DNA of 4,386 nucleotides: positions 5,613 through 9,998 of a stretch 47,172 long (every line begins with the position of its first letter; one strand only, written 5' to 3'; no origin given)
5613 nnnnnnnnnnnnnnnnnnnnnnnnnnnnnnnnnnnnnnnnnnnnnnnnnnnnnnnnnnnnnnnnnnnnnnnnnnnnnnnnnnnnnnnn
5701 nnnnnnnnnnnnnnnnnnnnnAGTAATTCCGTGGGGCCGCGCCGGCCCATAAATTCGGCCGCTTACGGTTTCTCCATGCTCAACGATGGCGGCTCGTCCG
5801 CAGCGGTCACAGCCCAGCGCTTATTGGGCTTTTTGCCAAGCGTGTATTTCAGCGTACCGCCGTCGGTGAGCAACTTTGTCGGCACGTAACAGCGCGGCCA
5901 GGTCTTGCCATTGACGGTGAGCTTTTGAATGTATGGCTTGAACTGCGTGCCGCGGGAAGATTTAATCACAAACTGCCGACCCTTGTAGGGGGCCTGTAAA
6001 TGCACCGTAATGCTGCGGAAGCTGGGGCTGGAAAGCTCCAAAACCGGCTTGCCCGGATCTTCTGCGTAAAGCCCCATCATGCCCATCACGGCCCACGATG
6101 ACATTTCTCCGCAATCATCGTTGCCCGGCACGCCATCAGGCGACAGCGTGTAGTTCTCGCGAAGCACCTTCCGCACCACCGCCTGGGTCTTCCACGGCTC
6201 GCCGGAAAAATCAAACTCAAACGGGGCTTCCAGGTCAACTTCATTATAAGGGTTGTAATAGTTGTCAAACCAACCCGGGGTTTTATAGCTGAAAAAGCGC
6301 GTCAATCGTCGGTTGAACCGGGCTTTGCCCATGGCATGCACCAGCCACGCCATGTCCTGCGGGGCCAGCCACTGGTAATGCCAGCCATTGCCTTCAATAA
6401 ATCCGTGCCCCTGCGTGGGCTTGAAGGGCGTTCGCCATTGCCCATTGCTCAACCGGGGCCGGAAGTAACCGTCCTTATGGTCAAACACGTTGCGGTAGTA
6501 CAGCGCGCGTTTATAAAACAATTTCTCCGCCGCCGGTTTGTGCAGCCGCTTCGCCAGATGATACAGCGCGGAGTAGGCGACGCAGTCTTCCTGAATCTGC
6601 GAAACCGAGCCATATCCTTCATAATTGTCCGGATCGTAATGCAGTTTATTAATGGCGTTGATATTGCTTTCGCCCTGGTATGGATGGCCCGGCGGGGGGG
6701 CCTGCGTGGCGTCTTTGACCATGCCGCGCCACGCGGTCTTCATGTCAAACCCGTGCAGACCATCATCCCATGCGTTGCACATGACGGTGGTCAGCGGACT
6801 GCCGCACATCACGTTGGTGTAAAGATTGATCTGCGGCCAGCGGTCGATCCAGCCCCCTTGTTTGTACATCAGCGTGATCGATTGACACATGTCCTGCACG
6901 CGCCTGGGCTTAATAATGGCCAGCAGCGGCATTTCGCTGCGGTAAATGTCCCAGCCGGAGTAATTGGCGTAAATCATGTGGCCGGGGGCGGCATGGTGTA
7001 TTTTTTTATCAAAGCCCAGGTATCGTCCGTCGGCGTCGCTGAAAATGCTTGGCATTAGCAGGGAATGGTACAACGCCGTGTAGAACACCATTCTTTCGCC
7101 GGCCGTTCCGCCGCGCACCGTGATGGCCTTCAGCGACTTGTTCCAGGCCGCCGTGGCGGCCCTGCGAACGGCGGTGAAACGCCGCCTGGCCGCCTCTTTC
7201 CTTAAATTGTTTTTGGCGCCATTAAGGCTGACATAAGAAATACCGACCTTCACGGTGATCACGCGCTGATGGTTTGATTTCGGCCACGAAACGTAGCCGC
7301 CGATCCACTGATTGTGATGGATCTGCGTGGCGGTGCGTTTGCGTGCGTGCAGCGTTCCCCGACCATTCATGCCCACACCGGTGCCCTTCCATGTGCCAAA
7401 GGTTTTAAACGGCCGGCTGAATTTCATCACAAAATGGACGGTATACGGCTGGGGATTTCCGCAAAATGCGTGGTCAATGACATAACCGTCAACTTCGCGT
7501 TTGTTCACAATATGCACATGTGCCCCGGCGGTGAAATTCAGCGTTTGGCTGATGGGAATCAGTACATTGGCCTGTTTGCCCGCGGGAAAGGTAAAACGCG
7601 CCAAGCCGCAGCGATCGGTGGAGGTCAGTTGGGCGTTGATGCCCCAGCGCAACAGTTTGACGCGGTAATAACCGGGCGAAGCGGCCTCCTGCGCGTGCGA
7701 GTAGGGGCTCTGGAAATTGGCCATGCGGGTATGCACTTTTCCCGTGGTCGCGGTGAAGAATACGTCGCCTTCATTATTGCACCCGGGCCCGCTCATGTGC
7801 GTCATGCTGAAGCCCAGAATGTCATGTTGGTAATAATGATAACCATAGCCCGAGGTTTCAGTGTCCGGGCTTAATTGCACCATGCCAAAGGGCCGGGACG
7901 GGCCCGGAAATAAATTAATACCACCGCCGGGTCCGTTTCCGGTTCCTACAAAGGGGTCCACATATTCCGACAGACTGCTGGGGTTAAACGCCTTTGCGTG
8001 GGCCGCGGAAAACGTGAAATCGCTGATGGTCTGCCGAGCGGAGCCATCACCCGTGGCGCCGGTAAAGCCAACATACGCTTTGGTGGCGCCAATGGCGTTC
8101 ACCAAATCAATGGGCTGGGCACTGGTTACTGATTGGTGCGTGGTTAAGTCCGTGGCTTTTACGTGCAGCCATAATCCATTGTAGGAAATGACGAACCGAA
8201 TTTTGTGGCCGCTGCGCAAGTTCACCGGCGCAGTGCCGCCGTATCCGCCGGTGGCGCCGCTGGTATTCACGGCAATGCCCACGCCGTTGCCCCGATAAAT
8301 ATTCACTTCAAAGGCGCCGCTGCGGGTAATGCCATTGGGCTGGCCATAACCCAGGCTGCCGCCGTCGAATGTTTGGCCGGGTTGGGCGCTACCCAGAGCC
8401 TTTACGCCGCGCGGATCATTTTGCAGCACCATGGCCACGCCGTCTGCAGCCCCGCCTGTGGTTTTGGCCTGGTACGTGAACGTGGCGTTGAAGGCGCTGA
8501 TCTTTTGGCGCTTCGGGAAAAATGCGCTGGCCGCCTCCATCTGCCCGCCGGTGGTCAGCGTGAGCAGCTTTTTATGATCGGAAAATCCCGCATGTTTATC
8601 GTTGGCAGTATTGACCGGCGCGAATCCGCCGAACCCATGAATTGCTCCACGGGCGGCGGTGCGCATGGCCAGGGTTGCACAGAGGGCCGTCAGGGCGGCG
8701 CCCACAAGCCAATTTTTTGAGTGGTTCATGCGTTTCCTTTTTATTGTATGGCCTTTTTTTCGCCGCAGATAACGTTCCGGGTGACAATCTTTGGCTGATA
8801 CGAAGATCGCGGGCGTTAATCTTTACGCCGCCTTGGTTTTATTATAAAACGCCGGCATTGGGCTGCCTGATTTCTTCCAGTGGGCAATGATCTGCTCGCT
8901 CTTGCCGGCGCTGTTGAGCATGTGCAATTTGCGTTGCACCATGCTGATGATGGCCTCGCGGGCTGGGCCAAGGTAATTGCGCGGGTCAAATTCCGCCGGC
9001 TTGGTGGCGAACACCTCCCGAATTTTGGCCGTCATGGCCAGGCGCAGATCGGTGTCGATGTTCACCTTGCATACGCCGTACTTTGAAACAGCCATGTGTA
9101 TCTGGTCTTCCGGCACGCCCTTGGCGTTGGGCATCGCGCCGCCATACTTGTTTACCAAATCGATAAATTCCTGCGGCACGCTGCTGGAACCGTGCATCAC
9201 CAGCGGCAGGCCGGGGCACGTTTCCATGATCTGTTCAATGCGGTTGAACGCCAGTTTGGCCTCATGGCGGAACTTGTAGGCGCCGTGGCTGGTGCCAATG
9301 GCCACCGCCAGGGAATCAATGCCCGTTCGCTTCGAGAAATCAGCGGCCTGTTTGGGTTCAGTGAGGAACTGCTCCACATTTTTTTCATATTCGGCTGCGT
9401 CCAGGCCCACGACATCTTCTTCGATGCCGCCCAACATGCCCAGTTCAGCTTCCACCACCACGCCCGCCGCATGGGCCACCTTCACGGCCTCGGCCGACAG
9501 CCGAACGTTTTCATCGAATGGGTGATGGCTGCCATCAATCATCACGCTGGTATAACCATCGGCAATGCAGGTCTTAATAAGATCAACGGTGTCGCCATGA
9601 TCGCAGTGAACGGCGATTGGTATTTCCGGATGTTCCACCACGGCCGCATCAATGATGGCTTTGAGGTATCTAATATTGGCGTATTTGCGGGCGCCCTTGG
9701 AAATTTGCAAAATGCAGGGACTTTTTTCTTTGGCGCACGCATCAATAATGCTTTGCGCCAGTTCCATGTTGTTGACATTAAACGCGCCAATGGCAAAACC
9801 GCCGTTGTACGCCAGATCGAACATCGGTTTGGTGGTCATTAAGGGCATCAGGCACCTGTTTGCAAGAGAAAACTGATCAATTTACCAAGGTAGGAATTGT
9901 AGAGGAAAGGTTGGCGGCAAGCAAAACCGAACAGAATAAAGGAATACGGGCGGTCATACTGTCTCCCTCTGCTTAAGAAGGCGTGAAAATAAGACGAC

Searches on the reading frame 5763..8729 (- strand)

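Call 60: search_protein_families(library=pfam, proteins=[window:5763-8729:-], max_evalue=0.0001)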
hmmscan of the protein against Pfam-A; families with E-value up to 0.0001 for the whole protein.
window:5763-8729:- (988 aa): 3 families
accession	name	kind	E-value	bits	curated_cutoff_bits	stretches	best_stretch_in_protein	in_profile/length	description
PF07971.18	Glyco_hydro_92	-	8.8e-143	477.1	24.6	1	504-966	1-464/464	Glycosyl hydrolase family 92 catalytic domain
PF17678.7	Glyco_hydro_92N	-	7e-66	222.9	34.5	1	256-498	1-236/236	Glycosyl hydrolase family 92 N-terminal domain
PF00139.26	Lectin_legB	-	1.8e-09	38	26.3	1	46-245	22-239/250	Legume lectin domain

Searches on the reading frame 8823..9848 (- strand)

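Call 60: search_protein_families(library=pfam, proteins=[window:8823-9848:-], max_evalue=0.0001)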
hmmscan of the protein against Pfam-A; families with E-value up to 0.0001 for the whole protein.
window:8823-9848:- (341 aa): 1 family
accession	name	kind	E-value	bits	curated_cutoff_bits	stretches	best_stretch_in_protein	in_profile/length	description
PF01116.26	F_bP_aldolase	-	6.1e-95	318.3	25.5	1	5-316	2-277/277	Fructose-bisphosphate aldolase class-II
